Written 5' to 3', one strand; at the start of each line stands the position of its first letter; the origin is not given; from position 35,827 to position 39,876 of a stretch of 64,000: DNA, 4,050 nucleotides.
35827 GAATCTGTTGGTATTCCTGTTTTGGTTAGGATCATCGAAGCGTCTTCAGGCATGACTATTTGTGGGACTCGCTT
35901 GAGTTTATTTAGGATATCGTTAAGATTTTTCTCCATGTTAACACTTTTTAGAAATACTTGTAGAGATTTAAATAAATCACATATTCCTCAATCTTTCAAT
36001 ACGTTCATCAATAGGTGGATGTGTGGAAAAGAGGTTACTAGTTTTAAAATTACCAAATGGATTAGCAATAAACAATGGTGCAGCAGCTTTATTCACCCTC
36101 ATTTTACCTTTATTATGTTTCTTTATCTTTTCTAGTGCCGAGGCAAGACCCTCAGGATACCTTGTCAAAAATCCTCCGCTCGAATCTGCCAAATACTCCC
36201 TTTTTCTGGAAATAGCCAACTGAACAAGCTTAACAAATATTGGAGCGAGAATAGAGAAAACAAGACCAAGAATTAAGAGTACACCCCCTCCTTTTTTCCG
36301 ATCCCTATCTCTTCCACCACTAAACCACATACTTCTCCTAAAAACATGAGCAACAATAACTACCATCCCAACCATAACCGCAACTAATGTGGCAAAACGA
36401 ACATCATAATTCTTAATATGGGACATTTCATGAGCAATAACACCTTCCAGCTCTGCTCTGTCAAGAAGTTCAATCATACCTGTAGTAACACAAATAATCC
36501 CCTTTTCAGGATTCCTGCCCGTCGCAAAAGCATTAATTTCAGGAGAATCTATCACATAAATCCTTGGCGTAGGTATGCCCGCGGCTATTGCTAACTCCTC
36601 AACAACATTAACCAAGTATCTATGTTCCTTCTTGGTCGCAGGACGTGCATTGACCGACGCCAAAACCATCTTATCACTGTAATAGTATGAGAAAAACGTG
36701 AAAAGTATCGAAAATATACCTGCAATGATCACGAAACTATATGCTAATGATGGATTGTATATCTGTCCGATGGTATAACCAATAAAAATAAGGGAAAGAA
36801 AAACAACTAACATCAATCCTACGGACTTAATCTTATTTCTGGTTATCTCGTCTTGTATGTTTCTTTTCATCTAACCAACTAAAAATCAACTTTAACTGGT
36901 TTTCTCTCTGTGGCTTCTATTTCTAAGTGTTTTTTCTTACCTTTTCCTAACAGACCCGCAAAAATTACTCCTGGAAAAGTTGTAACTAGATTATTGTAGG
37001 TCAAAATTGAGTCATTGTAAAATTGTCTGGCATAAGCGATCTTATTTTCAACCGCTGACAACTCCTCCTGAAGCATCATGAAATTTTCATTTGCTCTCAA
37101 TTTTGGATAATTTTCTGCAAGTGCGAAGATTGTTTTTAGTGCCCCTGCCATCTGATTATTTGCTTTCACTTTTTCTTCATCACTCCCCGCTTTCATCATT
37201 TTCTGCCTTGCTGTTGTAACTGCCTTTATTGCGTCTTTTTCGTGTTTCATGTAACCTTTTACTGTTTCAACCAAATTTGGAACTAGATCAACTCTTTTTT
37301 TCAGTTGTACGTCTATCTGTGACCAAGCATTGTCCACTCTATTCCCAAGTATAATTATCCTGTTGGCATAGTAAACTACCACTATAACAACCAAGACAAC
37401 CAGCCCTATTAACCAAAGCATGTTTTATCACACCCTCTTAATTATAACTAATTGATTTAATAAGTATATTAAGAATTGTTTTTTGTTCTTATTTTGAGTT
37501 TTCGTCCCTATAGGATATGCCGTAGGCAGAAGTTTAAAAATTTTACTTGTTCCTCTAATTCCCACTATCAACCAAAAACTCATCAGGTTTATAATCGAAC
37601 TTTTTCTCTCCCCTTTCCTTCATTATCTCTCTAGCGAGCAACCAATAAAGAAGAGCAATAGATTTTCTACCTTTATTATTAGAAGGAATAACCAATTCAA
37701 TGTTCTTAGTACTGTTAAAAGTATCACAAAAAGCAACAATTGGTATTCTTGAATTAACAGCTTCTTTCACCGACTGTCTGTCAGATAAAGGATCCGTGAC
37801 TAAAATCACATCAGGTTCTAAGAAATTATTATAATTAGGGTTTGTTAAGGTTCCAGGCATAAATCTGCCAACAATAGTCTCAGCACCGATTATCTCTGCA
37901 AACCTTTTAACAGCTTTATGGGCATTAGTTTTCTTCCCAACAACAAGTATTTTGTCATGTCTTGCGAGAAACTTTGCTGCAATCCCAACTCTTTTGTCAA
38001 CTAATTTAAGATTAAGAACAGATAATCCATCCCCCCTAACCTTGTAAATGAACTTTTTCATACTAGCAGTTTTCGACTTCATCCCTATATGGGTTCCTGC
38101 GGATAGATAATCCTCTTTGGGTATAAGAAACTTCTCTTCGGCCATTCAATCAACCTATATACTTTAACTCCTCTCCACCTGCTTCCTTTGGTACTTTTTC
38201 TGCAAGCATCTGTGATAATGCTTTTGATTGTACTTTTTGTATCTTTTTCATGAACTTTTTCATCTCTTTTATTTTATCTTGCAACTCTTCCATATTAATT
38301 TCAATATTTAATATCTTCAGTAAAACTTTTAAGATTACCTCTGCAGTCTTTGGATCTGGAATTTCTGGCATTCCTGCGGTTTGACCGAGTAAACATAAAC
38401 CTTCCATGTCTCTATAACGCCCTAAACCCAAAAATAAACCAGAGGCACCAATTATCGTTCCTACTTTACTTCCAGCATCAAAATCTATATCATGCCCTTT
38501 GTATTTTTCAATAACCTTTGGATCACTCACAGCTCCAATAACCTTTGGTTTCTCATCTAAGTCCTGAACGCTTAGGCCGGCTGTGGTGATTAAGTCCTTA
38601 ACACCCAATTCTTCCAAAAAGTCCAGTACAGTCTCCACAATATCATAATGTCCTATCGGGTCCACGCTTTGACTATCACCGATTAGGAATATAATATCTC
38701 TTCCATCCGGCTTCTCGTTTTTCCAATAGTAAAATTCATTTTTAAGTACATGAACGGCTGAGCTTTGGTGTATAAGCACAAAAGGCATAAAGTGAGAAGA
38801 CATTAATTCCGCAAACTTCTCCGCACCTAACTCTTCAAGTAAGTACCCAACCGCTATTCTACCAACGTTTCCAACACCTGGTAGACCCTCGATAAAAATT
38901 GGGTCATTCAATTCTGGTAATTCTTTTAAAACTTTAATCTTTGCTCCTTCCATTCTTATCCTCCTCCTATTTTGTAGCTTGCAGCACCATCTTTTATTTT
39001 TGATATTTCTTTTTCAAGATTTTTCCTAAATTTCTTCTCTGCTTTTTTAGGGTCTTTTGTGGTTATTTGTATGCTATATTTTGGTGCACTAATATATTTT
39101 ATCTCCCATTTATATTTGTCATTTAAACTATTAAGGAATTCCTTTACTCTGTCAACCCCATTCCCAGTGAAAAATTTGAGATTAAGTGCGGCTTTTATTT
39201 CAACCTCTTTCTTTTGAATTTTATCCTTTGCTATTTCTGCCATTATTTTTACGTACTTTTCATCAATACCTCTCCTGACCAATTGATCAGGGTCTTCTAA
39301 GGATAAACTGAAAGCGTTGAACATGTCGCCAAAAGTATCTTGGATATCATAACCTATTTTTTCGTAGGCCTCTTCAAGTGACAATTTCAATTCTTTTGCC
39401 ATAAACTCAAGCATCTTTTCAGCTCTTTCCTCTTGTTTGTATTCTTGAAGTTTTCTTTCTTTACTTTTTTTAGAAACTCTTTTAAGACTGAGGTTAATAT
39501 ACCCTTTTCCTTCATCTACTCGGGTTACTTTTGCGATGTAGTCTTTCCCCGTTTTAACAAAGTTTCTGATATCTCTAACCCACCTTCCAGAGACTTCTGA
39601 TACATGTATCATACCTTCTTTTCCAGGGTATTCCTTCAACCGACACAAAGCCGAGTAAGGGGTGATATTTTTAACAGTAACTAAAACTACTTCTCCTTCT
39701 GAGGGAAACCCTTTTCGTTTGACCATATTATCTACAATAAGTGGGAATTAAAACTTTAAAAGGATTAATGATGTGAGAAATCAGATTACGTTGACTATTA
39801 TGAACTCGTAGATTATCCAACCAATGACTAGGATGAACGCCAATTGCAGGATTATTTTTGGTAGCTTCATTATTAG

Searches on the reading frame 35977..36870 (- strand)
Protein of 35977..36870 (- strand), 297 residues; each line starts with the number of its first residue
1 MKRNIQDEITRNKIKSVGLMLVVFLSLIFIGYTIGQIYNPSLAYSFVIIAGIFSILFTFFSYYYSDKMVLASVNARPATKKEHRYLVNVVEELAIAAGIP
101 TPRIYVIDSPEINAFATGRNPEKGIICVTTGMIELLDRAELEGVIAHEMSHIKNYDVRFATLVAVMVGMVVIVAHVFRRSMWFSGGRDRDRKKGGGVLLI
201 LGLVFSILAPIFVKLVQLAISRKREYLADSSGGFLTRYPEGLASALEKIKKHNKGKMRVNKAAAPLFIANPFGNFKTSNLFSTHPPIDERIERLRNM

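Call 9: search_protein_families(library=ncbifam, proteins=[window:35977-36870:-], max_evalue=0.00001)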
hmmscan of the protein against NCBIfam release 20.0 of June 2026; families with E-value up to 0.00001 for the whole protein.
window:35977-36870:- (297 aa): 9 families
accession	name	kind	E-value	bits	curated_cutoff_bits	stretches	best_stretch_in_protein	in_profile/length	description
NF003425.0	PRK04897.1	equivalog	9.4e-103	343.5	355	1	7-297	4-298/298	zinc metalloprotease HtpX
NF002826.0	PRK03001.1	equivalog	2.7e-76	256.4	369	1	12-297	3-278/285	zinc metalloprotease HtpX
NF002839.0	PRK03072.1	equivalog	6.9e-73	245.3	412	1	11-297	7-284/291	zinc metalloprotease HtpX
NF002363.0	PRK01345.1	equivalog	6.2e-67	226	422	1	20-297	8-278/318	zinc metalloprotease HtpX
NF002669.0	PRK02391.1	equivalog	3.4e-62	210.3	341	1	20-297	20-291/298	zinc metalloprotease HtpX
NF002775.0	PRK02870.1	equivalog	2.1e-49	168.6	285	1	48-295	74-334/338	zinc metalloprotease HtpX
NF003965.0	PRK05457.1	equivalog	1.5e-44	152.5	245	1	22-296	15-283/285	protease HtpX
NF002322.0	PRK01265.1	equivalog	1.2e-27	97.3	275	1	17-254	17-252/325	zinc metalloprotease HtpX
NF052399.1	M48_lipo_LoiP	exception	7.5e-08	32.1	365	0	106-165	91-146/247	metalloprotease LoiP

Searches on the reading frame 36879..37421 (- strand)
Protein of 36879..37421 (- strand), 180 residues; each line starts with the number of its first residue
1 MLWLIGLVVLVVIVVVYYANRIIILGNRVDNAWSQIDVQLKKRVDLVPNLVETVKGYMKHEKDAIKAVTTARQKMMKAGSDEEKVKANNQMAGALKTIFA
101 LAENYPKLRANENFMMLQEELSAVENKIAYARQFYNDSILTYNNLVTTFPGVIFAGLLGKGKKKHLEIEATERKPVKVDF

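Call 77: search_protein_families(library=pfam, proteins=[window:36879-37421:-], max_evalue=0.001)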
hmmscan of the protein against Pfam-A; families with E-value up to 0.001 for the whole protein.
window:36879-37421:- (180 aa): 1 family
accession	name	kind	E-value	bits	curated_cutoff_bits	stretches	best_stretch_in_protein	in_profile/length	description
PF04011.17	LemA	-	3.8e-57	192.7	26.2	1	32-180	1-149/149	LemA family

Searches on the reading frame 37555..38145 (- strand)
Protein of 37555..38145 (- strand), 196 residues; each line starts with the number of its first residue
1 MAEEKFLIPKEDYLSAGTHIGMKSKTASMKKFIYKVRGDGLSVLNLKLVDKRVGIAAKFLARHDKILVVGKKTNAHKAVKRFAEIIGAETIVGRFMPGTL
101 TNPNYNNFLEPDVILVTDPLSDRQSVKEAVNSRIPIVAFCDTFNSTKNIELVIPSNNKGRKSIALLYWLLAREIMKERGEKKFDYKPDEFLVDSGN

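Call 76: search_protein_families(library=pfam, proteins=[window:37555-38145:-], max_evalue=0.001)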
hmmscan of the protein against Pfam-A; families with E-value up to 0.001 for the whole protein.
window:37555-38145:- (196 aa): 1 family
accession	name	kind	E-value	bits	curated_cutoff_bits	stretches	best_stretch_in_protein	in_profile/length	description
PF00318.25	Ribosomal_S2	-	2.3e-25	89.5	26.1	2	110-174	149-213/216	Ribosomal protein S2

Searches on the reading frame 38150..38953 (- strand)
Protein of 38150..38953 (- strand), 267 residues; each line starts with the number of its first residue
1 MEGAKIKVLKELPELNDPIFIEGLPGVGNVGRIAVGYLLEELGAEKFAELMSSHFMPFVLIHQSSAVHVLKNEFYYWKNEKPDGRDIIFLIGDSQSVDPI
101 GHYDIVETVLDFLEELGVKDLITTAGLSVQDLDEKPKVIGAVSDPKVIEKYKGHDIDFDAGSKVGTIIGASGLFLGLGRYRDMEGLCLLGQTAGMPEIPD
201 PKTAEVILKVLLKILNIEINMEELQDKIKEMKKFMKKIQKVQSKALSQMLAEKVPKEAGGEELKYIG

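Call 9: search_protein_families(library=ncbifam, proteins=[window:38150-38953:-], max_evalue=0.00001)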
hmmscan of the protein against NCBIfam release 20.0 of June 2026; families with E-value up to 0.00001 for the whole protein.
window:38150-38953:- (267 aa): 2 families
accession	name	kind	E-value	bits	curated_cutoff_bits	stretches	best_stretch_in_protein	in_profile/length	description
TIGR00162.1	TIGR00162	hypoth_equivalog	5.8e-71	238.9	200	1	8-267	11-260/260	proteasome assembly chaperone family protein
TIGR00161.1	TIGR00161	hypoth_equivalog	4.3e-25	88.8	199.25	1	10-249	10-229/239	proteasome assembly chaperone family protein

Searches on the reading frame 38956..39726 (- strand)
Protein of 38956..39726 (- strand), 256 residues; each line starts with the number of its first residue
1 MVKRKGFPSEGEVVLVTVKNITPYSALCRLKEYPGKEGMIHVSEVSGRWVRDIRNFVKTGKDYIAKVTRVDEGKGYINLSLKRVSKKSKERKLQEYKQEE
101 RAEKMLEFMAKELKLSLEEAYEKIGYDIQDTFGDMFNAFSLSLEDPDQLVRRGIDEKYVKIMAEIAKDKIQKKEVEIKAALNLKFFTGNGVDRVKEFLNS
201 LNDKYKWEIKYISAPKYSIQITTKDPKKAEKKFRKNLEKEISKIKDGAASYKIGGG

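Call 9: search_protein_families(library=ncbifam, proteins=[window:38956-39726:-], max_evalue=0.00001)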
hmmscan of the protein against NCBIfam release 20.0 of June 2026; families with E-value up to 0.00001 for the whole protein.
window:38956-39726:- (256 aa): 24 families
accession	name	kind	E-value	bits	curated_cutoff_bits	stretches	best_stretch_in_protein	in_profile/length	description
NF003064.0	PRK03987.1-4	equivalog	2.4e-67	227.1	252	1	3-247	2-250/262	translation initiation factor IF-2 subunit alpha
NF003063.0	PRK03987.1-2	equivalog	9.8e-63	211.8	430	1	4-247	2-251/262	translation initiation factor IF-2 subunit alpha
NF003062.0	PRK03987.1-1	equivalog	9.1e-61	205.3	213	1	1-245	2-253/264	translation initiation factor IF-2 subunit alpha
NF003066.0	PRK03987.1-6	equivalog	2.1e-50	171.5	503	1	3-246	4-253/275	translation initiation factor IF-2 subunit alpha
NF003065.0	PRK03987.1-5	equivalog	2.5e-37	128.6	432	1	3-250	2-256/266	translation initiation factor IF-2 subunit alpha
NF040579.1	S1_dom_CvfD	subfamily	9.4e-16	58.1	117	1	10-114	3-107/113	CvfD/Ygs/GSP13 family RNA-binding post-transcriptional regulator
NF004473.0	PRK05807.1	equivalog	4e-15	56.4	178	1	11-108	6-101/136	S1 domain-containing RNA-binding protein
NF005973.0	PRK08059.1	equivalog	6.9e-15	55.2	148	1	10-107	7-103/123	S1 domain-containing post-transcriptional regulator GSP13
NF000907.0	PRK00087.1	equivalog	4.8e-13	48.2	624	1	10-111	563-662/671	bifunctional 4-hydroxy-3-methylbut-2-enyl diphosphate reductase/30S ribosomal protein S1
NF006363.0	PRK08582.1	equivalog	4e-11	43.3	171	1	17-104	12-96/140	S1 domain-containing RNA-binding protein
NF040578.1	S1_dom_Ygs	exception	1.7e-10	41.1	175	1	10-96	7-91/122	S1 domain-containing post-transcriptional regulator Ygs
NF005208.0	PRK06676.1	equivalog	4.3e-10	39.2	368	1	10-104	278-372/391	30S ribosomal protein S1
NF004952.0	PRK06299.1-2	equivalog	5.4e-10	38.2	524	1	10-102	218-307/580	30S ribosomal protein S1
TIGR00717.1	rpsA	equivalog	9.7e-10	37.6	577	1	10-101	187-275/516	30S ribosomal protein S1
NF005573.0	PRK07252.1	equivalog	1e-08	35.1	183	1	16-122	9-113/120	S1 RNA-binding domain-containing protein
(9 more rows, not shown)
